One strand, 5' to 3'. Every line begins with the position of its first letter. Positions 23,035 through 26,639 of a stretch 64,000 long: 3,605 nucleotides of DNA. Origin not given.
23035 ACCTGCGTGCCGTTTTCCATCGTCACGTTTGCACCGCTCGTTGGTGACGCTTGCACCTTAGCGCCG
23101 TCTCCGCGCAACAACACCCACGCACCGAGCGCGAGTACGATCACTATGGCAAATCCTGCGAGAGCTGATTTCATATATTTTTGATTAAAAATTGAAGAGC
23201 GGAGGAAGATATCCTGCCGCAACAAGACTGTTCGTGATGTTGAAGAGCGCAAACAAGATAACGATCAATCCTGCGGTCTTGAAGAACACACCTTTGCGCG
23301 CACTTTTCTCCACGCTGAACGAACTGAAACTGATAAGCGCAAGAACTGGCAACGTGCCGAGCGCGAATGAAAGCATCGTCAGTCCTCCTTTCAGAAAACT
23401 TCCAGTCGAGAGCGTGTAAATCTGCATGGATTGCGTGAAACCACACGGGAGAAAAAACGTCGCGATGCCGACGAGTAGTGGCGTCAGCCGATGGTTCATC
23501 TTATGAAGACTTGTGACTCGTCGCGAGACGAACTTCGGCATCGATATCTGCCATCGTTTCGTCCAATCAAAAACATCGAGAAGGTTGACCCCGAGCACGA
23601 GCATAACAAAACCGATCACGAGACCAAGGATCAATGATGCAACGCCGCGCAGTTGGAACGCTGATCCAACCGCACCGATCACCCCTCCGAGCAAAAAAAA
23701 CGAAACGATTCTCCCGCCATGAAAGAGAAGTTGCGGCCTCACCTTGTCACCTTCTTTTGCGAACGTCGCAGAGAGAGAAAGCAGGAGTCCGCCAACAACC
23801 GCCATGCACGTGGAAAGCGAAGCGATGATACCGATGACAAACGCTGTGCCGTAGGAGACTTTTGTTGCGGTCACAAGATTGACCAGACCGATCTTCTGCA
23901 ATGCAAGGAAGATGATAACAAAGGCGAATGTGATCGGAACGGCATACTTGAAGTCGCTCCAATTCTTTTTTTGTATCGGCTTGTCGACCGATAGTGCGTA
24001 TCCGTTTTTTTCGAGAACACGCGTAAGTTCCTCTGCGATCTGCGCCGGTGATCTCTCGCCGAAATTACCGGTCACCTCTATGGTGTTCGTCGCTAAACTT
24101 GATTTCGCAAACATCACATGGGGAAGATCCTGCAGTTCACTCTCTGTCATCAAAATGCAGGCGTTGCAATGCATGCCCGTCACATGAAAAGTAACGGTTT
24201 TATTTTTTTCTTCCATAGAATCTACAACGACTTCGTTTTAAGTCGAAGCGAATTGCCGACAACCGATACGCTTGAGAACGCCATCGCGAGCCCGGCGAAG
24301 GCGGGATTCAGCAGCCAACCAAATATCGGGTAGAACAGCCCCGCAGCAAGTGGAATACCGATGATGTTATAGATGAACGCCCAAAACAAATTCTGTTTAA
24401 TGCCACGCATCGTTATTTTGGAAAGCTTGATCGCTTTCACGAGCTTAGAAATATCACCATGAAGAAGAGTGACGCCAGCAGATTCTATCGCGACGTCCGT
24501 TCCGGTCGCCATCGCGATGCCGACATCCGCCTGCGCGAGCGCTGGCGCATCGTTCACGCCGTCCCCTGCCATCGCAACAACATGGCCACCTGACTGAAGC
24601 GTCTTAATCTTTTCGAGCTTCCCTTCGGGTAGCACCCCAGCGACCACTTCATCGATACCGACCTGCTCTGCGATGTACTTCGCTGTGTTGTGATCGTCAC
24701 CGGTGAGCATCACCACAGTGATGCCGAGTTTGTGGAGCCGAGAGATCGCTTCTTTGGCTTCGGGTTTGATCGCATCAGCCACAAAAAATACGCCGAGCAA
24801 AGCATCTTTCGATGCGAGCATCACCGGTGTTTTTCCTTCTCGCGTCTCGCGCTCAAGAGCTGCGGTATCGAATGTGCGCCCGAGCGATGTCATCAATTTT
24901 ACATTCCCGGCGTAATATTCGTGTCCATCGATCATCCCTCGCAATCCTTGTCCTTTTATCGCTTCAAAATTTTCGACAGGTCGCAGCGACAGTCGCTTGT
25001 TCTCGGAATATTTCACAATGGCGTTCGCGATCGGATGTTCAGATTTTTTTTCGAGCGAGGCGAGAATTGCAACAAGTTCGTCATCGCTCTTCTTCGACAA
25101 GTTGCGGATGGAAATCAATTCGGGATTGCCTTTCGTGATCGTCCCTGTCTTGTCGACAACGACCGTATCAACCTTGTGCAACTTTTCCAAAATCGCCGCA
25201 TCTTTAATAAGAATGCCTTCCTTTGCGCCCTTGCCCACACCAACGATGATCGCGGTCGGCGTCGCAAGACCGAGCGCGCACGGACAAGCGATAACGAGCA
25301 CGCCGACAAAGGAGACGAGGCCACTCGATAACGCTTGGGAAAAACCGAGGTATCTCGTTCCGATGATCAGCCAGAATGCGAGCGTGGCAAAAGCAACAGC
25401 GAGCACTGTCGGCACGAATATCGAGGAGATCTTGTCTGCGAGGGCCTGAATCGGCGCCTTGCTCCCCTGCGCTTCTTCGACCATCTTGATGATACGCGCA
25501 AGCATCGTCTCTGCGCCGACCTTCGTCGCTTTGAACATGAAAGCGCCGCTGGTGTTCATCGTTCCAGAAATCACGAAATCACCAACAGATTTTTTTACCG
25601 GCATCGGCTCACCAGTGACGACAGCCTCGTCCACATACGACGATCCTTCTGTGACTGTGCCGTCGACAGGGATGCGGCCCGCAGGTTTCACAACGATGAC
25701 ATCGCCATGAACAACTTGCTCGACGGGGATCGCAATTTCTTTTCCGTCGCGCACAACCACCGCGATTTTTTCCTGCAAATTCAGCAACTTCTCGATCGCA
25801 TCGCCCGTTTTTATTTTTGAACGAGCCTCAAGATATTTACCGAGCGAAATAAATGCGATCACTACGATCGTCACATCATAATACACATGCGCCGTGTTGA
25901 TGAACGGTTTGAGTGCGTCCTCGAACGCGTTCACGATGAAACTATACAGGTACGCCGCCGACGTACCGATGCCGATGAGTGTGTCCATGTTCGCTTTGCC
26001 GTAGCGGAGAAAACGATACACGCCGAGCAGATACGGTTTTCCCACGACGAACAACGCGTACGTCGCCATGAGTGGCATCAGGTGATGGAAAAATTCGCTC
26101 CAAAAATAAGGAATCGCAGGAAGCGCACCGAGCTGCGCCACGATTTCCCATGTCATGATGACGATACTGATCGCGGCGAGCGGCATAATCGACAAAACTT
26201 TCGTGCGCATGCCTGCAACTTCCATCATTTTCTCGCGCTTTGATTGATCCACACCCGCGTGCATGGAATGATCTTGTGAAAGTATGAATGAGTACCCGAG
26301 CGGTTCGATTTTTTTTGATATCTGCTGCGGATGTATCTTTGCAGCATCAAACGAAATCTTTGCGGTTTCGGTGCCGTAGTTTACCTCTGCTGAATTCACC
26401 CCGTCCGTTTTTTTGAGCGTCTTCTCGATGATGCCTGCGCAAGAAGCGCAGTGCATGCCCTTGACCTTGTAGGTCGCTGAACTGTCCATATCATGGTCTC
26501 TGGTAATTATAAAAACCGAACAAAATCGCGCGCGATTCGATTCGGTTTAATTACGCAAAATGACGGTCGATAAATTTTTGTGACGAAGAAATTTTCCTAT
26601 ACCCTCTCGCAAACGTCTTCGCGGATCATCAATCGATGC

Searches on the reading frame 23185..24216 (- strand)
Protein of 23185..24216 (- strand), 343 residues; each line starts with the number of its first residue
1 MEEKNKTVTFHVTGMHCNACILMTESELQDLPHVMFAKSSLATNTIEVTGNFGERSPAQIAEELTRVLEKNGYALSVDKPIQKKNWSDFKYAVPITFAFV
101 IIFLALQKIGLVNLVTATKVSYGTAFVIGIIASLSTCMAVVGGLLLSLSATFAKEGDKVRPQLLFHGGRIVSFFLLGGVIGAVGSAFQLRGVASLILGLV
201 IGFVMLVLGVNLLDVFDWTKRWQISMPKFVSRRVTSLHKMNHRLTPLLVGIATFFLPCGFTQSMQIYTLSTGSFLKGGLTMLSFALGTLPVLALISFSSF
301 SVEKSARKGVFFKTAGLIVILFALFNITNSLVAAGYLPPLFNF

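Call 16: search_protein_families(library=pfam, proteins=[window:23185-24216:-], max_evalue=0.00001)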
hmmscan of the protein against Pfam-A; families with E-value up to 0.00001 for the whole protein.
window:23185-24216:- (343 aa): 2 families
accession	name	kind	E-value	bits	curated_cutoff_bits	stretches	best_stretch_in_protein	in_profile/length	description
PF13386.12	DsbD_2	-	5.6e-35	121.5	24.9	1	124-324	1-198/199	Cytochrome C biogenesis protein transmembrane region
PF00403.32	HMA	-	4.5e-06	27.4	24.8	1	9-73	1-61/62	Heavy-metal-associated domain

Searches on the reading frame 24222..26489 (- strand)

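Call 16: search_protein_families(library=pfam, proteins=[window:24222-26489:-], max_evalue=0.00001)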
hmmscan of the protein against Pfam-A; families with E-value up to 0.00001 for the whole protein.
window:24222-26489:- (755 aa): 4 families
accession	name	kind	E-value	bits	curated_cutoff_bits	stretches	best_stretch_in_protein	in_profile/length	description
PF00122.25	E1-E2_ATPase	-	3.5e-55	186.8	28.1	1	238-423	2-180/181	E1-E2 ATPase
PF00702.32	Hydrolase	-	7.9e-38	131.2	26.4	1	440-655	1-191/191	haloacid dehalogenase-like hydrolase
PF00403.32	HMA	-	6.8e-18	65.3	24.8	1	6-66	1-61/62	Heavy-metal-associated domain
PF08282.18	Hydrolase_3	-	2e-07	31.4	20.9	0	574-616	16-58/255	haloacid dehalogenase-like hydrolase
